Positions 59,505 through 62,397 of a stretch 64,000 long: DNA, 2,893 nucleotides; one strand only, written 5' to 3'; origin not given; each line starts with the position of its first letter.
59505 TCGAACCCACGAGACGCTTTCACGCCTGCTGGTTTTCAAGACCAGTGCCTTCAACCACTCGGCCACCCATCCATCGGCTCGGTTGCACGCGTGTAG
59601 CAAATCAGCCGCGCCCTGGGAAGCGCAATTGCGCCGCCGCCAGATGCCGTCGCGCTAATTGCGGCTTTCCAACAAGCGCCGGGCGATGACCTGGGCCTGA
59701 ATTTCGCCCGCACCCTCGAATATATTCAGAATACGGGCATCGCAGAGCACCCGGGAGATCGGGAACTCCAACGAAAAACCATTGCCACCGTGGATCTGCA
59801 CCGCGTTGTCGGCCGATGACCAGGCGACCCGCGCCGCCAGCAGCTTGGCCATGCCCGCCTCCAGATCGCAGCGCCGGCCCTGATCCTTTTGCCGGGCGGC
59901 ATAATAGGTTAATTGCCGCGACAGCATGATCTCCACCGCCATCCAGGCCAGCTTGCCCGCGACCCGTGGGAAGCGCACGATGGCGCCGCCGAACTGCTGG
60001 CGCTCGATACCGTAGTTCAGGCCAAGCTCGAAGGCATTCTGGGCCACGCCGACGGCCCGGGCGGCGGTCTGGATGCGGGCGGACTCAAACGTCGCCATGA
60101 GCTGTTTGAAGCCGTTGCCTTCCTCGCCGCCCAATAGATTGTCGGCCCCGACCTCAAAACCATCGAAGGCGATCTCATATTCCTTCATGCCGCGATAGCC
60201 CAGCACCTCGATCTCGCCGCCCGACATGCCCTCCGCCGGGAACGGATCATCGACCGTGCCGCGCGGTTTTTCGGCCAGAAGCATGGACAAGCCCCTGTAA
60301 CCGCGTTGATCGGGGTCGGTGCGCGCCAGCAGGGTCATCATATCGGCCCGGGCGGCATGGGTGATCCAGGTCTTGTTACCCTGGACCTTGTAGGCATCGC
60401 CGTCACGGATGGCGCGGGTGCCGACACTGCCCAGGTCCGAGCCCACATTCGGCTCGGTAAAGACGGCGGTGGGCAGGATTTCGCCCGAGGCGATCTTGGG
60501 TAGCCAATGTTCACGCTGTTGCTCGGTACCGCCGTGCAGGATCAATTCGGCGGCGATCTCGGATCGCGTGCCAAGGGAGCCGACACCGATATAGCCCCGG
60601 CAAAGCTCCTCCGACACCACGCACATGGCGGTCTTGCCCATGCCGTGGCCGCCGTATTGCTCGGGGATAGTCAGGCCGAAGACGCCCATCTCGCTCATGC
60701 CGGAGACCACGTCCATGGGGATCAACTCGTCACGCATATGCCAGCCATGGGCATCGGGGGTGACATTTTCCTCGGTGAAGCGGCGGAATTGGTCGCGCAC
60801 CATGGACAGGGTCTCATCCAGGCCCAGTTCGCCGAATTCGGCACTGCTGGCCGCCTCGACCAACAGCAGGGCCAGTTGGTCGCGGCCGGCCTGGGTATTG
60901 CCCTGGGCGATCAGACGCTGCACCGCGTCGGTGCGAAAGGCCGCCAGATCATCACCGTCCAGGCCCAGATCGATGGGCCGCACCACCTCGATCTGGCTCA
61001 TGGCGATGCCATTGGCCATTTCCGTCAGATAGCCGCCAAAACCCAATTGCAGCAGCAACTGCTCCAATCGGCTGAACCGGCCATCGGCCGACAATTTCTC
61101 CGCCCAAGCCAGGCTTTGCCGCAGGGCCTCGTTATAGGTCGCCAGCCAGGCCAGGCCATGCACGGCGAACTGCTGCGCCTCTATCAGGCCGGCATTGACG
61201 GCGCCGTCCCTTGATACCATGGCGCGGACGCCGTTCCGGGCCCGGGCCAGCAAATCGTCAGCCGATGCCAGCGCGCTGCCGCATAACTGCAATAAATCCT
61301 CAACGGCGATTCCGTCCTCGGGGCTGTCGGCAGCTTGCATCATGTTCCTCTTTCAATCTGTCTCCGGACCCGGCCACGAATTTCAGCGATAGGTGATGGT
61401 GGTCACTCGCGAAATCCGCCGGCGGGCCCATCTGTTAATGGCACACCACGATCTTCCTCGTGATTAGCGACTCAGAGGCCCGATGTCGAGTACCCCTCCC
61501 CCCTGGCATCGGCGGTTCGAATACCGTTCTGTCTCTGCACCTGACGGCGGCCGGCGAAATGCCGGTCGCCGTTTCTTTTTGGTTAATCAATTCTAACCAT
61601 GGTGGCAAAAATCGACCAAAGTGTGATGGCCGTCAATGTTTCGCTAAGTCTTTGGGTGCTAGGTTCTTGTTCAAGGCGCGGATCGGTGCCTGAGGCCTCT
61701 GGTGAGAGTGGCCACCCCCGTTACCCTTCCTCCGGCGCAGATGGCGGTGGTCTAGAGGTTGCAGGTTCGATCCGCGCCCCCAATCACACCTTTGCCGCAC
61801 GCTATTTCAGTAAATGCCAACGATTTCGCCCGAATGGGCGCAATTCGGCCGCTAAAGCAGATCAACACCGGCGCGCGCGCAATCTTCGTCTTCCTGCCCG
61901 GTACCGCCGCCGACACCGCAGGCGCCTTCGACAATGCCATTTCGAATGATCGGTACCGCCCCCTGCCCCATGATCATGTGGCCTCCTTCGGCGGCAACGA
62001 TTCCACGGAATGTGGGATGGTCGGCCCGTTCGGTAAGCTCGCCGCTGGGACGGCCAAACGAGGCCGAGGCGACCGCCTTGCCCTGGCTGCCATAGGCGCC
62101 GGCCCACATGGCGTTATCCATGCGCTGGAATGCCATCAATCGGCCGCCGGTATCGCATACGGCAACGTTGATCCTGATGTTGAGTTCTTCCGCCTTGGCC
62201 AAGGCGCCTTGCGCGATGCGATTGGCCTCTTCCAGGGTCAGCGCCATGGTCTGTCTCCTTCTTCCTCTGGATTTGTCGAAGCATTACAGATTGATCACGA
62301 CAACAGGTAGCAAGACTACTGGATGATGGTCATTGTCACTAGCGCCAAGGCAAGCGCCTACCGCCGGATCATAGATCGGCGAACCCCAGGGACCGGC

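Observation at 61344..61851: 500-bp non-coding region with an orphan intrinsic terminator and a tRNA-like T-arm fragment: candidate small-RNA locus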

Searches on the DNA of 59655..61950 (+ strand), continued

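Call 28: search_with_rna_model(model_id=R2, sources=[window, L001, L002, L003, L004, L005, L006, L007, L008, L009, L010, L011, L012, L013, L014, L015, L016, L017, L018, L019, L020, L021, L022, L023, L024, L025, L026, L027, L028, L029, L030, L031, L032, L033, L034, L035, L036, L037, L038, L039, L040, L041, L042, L043, L044, L045, L046, L047, L048, L049, L050, L051, L052, L053, L054, L055, L056, L057, L058, L059, L060, L061, L062, L063, L064, L065, L066, L067, L068, L069, L070, L071, L072, L073, L074, L075, L076, L077, L078, L079, L080], max_evalue=10)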
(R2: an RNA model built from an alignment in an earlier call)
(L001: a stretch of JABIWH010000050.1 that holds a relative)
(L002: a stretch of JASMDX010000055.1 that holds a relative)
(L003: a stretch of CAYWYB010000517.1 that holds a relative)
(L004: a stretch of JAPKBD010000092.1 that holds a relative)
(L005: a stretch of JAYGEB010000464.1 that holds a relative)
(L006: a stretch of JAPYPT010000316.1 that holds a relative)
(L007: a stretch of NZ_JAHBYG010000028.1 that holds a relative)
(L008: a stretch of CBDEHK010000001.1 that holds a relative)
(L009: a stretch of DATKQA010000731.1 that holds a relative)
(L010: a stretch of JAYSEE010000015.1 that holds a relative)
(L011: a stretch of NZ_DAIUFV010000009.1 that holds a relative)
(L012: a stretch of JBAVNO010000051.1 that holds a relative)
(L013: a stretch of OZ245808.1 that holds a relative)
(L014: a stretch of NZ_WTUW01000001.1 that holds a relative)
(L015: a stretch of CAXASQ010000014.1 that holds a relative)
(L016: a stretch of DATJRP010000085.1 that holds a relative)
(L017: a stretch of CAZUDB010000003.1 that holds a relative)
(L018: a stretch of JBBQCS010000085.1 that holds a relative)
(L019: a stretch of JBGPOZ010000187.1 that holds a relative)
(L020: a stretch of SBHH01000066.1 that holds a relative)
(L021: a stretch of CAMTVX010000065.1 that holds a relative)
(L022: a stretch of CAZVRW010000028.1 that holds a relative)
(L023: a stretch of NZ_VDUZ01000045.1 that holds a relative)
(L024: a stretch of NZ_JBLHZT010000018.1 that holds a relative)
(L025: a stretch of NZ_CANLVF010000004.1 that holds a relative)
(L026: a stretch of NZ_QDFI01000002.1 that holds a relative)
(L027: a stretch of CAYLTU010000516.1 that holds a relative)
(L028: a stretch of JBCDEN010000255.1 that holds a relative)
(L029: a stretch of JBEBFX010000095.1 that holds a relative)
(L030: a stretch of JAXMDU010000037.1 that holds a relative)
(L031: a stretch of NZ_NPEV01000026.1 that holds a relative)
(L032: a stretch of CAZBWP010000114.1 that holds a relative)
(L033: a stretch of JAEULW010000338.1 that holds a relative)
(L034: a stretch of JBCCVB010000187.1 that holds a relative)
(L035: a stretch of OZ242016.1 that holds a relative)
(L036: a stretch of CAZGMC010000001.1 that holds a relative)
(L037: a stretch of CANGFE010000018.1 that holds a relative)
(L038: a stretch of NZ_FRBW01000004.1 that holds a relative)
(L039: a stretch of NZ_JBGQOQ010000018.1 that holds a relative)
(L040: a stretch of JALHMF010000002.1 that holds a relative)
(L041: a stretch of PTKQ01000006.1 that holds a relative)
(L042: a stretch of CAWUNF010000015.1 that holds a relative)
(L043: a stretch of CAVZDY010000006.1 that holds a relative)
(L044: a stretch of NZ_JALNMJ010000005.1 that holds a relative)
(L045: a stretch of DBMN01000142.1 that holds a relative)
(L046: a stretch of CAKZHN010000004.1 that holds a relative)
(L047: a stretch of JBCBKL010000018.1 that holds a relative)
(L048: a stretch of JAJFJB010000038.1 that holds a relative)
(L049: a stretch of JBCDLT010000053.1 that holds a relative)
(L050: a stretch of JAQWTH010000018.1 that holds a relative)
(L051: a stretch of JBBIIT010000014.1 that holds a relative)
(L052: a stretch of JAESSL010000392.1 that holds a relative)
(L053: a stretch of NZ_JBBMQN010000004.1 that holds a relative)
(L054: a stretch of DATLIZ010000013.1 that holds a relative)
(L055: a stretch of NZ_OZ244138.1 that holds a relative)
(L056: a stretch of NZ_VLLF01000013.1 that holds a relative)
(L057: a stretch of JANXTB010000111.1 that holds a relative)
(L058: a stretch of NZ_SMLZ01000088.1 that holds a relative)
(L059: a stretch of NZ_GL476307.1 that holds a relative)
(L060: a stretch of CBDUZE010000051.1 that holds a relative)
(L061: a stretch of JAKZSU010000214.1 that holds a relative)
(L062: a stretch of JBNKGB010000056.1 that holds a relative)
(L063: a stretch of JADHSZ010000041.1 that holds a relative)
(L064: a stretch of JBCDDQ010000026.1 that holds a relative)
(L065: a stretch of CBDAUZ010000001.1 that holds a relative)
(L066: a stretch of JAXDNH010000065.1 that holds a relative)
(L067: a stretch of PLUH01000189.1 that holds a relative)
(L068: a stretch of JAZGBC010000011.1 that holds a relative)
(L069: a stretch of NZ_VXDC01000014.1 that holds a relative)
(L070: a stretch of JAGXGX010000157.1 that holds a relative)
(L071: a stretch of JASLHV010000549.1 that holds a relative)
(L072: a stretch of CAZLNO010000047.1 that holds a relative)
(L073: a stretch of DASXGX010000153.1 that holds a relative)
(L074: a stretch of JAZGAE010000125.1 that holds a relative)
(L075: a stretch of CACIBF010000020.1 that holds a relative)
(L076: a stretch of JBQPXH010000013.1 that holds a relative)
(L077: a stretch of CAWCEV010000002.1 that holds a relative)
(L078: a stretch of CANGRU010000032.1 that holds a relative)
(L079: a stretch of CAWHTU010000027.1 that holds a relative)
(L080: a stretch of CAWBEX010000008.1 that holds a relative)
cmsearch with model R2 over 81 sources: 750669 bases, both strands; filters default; matches with E-value up to 10: 13.
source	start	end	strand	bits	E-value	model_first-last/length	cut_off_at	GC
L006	3298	3404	-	128.5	1.4e-23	1-107/107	no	0.65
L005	3532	3638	-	122.7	2.3e-22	1-107/107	no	0.67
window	61674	61780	+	119.6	1e-21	1-107/107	no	0.68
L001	3550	3657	-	114.7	1.1e-20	1-107/107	no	0.71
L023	7132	7194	+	26.9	0.024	1-107/107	no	0.79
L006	3299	3405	+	24.2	0.089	1-107/107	no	0.64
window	19389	19452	-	22.2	0.24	1-107/107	no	0.75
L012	7997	8042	-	20.1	0.64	1-107/107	no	0.8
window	61673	61779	-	20.1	0.64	1-107/107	no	0.67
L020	3004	3059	+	16.6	3.4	1-107/107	no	0.64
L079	2634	2678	+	15.5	5.9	1-107/107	no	0.69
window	16633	16684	-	15.4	6.3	1-107/107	no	0.73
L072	3643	3748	+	15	7.4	1-107/107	no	0.68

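Call 32: search_with_rna_model(model_id=R1, sources=[L081, L082, L083, L084, L085, L086, L087], max_evalue=1)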
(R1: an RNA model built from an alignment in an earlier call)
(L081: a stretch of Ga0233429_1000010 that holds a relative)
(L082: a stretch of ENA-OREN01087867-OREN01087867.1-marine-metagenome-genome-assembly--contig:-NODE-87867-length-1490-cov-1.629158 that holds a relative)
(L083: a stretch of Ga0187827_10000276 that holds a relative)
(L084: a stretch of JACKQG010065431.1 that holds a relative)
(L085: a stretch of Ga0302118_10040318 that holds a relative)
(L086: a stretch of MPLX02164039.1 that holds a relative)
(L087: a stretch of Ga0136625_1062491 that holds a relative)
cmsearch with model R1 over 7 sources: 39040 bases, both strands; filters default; matches with E-value up to 1: 11.
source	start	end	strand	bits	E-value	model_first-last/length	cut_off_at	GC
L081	219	334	-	127.2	1.3e-27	1-116/116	no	0.69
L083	9915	10029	-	106.4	7.2e-23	1-116/116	no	0.63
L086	2718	2832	+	106.4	7.2e-23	1-116/116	no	0.63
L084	1617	1735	+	95.4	2.3e-20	1-116/116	no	0.66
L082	173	289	+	82.3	2.3e-17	1-116/116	no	0.67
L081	229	258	+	23.9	0.00048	77-106/116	no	0.8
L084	1698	1724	-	22.1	0.0012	78-105/116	no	0.81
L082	250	279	-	18.7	0.0076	77-106/116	no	0.77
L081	5277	5327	+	14.8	0.06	1-116/116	no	0.57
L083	9925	9954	+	9.6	0.88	77-106/116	no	0.63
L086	2793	2822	-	9.6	0.88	77-106/116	no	0.63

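Call 33: search_with_rna_model(model_id=R2, sources=[L081, L082, L083, L084, L085, L086, L087], max_evalue=1)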
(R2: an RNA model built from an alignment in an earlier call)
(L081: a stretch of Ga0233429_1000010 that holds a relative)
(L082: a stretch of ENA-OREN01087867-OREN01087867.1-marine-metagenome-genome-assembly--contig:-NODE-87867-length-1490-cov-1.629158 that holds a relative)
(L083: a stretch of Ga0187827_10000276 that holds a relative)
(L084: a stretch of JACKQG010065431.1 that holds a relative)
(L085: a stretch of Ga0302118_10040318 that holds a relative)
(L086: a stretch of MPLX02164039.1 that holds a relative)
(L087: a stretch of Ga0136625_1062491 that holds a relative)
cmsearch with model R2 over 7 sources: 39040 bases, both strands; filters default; matches with E-value up to 1: 5.
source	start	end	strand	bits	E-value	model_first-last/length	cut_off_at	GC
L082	379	485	+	119.3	6.2e-23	1-107/107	no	0.7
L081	18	125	-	114.7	5.8e-22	1-107/107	no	0.71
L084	1824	1928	+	109.2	7.9e-21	1-107/107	no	0.68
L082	378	484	-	20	0.035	1-107/107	no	0.69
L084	1823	1927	-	19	0.057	1-107/107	no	0.67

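Call 59: search_with_rna_model(model_id=R1, sources=[L088, L089, L091, L092, L093, L094], max_evalue=1)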
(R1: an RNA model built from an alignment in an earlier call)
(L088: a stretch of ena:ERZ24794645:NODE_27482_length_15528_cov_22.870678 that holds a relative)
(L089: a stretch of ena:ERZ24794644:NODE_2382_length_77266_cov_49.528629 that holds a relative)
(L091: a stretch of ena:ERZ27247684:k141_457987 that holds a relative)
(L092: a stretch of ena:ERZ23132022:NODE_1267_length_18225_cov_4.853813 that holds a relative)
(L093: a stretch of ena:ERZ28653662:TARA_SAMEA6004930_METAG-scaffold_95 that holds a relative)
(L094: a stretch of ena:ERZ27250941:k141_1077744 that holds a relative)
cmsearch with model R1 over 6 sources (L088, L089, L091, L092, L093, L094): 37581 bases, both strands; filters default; matches with E-value up to 1: 10.
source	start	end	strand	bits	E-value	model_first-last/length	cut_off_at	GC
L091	2242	2358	-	102.2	6.4e-22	1-116/116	no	0.62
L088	2245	2363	-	101.2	1.1e-21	1-116/116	no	0.64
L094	2220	2336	-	65.6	1.5e-13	1-116/116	no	0.67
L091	2251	2282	+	25.1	0.00025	76-107/116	no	0.69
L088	2256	2283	+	24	0.00045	78-105/116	no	0.79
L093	1372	1422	-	12.7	0.17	1-116/116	no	0.78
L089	4687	4796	-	11.1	0.4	1-116/116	no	0.63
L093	2088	2174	-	10.1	0.65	1-116/116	no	0.71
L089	2747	2863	+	9.7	0.81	1-116/116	no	0.66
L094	2228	2262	+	9.6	0.89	75-108/116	no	0.8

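Call 60: search_with_rna_model(model_id=R2, sources=[L088, L089, L091, L092, L093, L094], max_evalue=1)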
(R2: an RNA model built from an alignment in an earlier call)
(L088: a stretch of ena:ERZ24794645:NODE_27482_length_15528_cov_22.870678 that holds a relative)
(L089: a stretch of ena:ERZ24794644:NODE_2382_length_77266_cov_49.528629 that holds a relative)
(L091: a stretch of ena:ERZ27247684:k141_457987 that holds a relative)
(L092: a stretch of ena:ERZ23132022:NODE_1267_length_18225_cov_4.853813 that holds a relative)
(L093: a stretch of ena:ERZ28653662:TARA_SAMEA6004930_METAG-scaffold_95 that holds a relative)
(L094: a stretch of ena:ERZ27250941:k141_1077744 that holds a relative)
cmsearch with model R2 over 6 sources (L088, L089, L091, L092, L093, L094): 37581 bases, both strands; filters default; matches with E-value up to 1: 3.
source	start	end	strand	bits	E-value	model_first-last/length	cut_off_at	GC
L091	2025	2131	-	110.3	4.5e-21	1-107/107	no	0.69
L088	2051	2156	-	108.6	1e-20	1-107/107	no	0.67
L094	2177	2271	-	34.4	3.3e-05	9-98/107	no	0.69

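Call 67: search_rna_families(sources=[L093, L096, L098, L095, L088, L091], threshold=evalue, max_evalue=5)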
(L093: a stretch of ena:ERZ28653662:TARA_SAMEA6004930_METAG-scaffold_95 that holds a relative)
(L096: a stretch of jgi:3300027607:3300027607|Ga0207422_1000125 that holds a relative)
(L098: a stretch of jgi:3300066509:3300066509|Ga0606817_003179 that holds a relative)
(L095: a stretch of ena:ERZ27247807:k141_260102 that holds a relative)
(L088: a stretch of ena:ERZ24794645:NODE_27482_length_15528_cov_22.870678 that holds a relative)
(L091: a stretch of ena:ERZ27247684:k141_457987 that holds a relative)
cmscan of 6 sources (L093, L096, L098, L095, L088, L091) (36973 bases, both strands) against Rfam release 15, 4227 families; matches with E-value up to 5: 7.
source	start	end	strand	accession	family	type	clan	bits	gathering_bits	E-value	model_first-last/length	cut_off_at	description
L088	4815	4901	+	RF00005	tRNA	Gene; tRNA;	CL00001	59.1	29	1.8e-10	1-71/71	no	tRNA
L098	205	375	-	RF02230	sX11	Gene; sRNA;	-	29.6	70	0.078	1-138/138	no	Proteobacterial sRNA sX11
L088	4810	4988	+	RF02223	sX4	Gene; sRNA;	-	29.6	70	0.015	1-167/167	no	Proteobacterial sRNA sX4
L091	2246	2342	-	RF02241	Xoo2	Gene; sRNA;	-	27.4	45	0.2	1-78/78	no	Xanthomonadaceae sRNA Xoo2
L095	6314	6372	+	RF02405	P34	Gene; sRNA;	-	22.4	44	0.094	9-68/399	no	Pseudomonas sRNA P34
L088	4850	4901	-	RF04351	Plastid-psbl-rps4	Cis-reg;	-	22.4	68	1.9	1-53/53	no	Plastid-psbl-rps4 3UTR RNA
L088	2500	2548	-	RF03163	c4-a1b1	Gene; antisense;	CL00128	21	46.7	0.41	1-53/53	no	a1, b1 targets of C4 antisense RNA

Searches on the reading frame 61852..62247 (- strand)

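Call 8: search_protein_families(library=ncbifam, proteins=[window:61852-62247:-])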
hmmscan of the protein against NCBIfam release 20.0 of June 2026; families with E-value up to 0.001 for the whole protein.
window:61852-62247:- (131 aa): 1 family
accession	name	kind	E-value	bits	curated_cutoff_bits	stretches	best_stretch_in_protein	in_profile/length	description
NF007275.0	PRK09732.1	equivalog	1.5e-12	47.4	246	1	14-128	18-129/134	hypothetical protein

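Call 46: search_protein_families(library=pfam, proteins=[window:61852-62247:-], max_evalue=0.01)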
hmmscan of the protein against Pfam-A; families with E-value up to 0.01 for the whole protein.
window:61852-62247:- (131 aa): 1 family
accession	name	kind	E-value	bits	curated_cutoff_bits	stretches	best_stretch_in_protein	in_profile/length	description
PF03928.20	HbpS-like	-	4e-31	108.2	25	1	3-128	1-127/128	Haem degrading protein HbpS-like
